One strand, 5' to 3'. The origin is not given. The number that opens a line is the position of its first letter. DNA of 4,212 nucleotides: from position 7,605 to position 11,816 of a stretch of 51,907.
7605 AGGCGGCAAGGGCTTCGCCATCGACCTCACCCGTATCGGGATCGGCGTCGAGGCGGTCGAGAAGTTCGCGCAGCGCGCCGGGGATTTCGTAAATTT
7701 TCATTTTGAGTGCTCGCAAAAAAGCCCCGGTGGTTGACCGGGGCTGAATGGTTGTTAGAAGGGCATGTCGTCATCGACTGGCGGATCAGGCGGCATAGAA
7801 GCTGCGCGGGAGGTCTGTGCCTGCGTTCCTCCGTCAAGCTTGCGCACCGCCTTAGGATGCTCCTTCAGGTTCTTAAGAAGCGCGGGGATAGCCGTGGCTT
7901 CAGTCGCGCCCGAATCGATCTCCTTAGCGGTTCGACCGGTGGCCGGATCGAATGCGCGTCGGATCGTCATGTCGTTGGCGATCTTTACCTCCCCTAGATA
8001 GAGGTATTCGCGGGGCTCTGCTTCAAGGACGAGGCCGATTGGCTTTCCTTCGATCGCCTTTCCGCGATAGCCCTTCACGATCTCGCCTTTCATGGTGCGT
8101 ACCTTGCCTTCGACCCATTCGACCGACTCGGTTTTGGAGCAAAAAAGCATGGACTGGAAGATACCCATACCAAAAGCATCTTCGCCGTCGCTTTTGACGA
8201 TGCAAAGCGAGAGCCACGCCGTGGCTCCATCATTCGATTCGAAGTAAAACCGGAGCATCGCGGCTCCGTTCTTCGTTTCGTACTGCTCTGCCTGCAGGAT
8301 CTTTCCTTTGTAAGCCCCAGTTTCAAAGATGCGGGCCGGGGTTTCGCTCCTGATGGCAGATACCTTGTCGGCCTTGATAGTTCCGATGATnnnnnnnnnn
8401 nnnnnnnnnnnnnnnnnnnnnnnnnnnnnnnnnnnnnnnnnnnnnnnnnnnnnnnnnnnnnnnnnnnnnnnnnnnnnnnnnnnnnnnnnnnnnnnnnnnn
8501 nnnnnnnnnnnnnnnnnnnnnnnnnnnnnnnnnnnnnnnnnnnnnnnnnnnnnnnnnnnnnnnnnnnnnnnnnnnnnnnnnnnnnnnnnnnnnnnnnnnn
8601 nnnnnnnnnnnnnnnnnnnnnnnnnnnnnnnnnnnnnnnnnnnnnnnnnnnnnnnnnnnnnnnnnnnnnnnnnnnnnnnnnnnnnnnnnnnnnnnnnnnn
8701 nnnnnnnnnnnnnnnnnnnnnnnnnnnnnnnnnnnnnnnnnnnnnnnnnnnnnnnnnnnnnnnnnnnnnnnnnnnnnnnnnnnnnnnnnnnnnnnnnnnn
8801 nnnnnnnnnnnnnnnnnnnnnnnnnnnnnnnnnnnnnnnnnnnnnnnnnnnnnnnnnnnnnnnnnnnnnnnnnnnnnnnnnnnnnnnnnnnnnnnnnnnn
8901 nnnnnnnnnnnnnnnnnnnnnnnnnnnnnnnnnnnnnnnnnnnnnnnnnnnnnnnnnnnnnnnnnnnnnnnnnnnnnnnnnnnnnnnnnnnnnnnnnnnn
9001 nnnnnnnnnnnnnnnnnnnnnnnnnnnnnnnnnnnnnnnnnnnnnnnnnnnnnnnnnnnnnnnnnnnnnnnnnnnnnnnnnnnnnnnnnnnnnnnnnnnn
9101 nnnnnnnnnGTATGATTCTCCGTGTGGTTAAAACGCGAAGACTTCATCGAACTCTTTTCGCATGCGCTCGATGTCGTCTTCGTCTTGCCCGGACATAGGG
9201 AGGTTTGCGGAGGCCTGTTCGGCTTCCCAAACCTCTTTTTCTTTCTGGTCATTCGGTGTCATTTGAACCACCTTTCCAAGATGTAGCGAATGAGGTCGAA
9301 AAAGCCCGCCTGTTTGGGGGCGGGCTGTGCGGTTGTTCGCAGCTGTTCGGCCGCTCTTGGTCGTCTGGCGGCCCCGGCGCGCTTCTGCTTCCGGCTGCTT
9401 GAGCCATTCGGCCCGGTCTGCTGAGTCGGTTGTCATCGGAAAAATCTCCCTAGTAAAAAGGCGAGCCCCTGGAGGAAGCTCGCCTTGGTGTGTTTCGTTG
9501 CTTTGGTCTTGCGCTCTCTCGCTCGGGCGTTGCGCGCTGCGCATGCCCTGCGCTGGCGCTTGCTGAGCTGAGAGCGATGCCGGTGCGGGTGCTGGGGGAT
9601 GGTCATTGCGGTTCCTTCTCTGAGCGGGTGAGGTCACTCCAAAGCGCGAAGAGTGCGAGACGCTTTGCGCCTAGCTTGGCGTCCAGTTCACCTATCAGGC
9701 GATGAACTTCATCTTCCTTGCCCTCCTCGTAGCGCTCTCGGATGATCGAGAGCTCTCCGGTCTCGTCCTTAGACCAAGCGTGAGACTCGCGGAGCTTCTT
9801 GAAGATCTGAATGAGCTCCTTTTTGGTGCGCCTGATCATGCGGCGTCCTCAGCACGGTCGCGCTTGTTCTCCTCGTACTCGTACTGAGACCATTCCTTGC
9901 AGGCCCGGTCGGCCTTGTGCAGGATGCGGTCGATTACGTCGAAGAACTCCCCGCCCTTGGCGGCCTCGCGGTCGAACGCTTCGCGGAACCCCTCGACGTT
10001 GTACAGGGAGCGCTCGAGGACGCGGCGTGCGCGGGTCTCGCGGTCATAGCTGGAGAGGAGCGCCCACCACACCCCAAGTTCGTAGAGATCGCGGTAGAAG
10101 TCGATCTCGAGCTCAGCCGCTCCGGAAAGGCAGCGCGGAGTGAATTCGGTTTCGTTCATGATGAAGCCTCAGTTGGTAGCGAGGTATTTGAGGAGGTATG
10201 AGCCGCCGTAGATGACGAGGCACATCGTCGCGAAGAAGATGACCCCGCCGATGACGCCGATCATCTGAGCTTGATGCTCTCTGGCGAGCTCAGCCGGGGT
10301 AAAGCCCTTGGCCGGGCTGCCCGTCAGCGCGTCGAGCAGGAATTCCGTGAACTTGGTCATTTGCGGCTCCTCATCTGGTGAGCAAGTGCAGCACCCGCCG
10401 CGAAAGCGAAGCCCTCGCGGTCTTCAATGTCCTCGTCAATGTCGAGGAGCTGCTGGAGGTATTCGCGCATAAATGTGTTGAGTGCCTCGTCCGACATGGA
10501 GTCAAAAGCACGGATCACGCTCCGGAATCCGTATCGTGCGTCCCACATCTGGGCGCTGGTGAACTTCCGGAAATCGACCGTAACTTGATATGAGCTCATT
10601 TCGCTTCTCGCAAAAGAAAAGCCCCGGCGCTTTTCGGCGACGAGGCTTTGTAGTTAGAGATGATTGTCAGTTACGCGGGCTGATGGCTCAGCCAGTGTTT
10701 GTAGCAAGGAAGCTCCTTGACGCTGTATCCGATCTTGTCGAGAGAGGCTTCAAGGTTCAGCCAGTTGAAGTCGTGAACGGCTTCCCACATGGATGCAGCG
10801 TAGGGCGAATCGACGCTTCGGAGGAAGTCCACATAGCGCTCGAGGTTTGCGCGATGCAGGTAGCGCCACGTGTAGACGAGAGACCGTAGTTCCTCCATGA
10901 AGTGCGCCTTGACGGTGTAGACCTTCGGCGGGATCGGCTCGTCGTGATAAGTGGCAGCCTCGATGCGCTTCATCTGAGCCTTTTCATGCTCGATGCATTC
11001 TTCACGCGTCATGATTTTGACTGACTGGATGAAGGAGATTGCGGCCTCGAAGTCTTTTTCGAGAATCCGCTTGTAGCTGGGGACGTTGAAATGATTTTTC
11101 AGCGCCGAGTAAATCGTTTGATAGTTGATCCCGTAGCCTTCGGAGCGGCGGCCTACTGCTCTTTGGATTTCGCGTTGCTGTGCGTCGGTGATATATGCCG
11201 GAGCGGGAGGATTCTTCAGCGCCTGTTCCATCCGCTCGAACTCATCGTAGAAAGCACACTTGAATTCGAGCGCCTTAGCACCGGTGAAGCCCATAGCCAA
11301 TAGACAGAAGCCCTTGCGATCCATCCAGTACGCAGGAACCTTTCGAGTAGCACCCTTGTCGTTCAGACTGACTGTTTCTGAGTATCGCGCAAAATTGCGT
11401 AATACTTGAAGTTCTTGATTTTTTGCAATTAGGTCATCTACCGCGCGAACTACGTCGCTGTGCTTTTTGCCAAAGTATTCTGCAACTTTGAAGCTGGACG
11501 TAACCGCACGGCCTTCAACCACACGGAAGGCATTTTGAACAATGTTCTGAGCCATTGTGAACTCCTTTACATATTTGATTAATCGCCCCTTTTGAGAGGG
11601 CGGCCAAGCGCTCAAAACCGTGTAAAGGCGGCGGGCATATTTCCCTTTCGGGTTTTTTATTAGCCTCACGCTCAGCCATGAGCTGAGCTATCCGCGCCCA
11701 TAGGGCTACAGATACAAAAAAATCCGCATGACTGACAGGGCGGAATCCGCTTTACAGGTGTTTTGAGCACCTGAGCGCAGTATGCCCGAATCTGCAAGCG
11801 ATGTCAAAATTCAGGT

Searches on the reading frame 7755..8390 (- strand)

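Call 19: search_protein_families(library=phrogs, proteins=[window:7755-8390:-], max_evalue=0.001)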
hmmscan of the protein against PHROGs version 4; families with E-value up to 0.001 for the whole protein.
window:7755-8390:- (211 aa): 1 family
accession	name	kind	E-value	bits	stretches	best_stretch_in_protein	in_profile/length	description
phrog_743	-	DNA, RNA and nucleotide metabolism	8.4e-21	75.5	1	16-197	23-229/246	single strand DNA binding protein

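Call 60: search_protein_families(library=pfam, proteins=[window:7755-8390:-], max_evalue=0.01)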
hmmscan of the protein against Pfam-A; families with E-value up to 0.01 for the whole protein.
window:7755-8390:- (211 aa): 0 families

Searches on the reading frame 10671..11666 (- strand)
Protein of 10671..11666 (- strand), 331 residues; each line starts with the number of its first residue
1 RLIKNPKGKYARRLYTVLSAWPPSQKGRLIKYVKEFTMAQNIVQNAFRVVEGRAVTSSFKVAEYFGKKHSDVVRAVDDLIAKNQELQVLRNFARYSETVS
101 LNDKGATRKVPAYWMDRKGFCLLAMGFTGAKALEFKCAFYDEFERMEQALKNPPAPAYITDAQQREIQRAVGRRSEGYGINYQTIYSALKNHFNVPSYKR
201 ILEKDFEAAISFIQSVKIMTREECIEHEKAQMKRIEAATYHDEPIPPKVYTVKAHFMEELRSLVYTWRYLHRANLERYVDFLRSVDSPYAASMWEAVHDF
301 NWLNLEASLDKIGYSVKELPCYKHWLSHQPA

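Call 19: search_protein_families(library=phrogs, proteins=[window:10671-11666:-], max_evalue=0.001)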
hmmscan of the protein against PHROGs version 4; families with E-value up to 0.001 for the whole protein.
window:10671-11666:- (331 aa): 15 families
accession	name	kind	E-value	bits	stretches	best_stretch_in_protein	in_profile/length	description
phrog_373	-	transcription regulation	2.3e-31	110.4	2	35-157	73-197/373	anti-repressor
phrog_821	-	transcription regulation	5e-27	96.2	1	39-158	147-259/324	transcriptional regulator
phrog_995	-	transcription regulation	1.6e-26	94.5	1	39-215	104-276/307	transcriptional regulator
phrog_518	-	transcription regulation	2.7e-26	93.7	1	38-152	6-113/268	Rha-like transcriptional regulator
phrog_18886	-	unknown function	1.3e-21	78.2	1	38-152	1-112/269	-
phrog_2657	-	transcription regulation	2.1e-18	67.5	1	44-173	12-126/243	transcriptional regulator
phrog_63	-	transcription regulation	5.5e-16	59.9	1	49-162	126-233/431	anti-repressor Ant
phrog_245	-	transcription regulation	1.1e-13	52.4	1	119-302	109-269/319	anti-repressor Ant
phrog_2127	-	transcription regulation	5.1e-11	43.9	1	37-227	3-200/313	anti-repressor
phrog_10324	-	transcription regulation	1.7e-10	42.2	1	56-149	6-100/205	anti-repressor Ant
phrog_2812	-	unknown function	4.7e-09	37.1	1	154-304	117-251/288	-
phrog_15204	-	transcription regulation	1.6e-08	35.2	1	49-79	30-60/79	anti-repressor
phrog_2902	-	transcription regulation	1.7e-07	32.6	1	183-235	109-161/169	anti-repressor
phrog_463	-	transcription regulation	6.1e-07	30.2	1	179-233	191-246/250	anti-repressor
phrog_17716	-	unknown function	5.9e-06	28.1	0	125-162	1-38/101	-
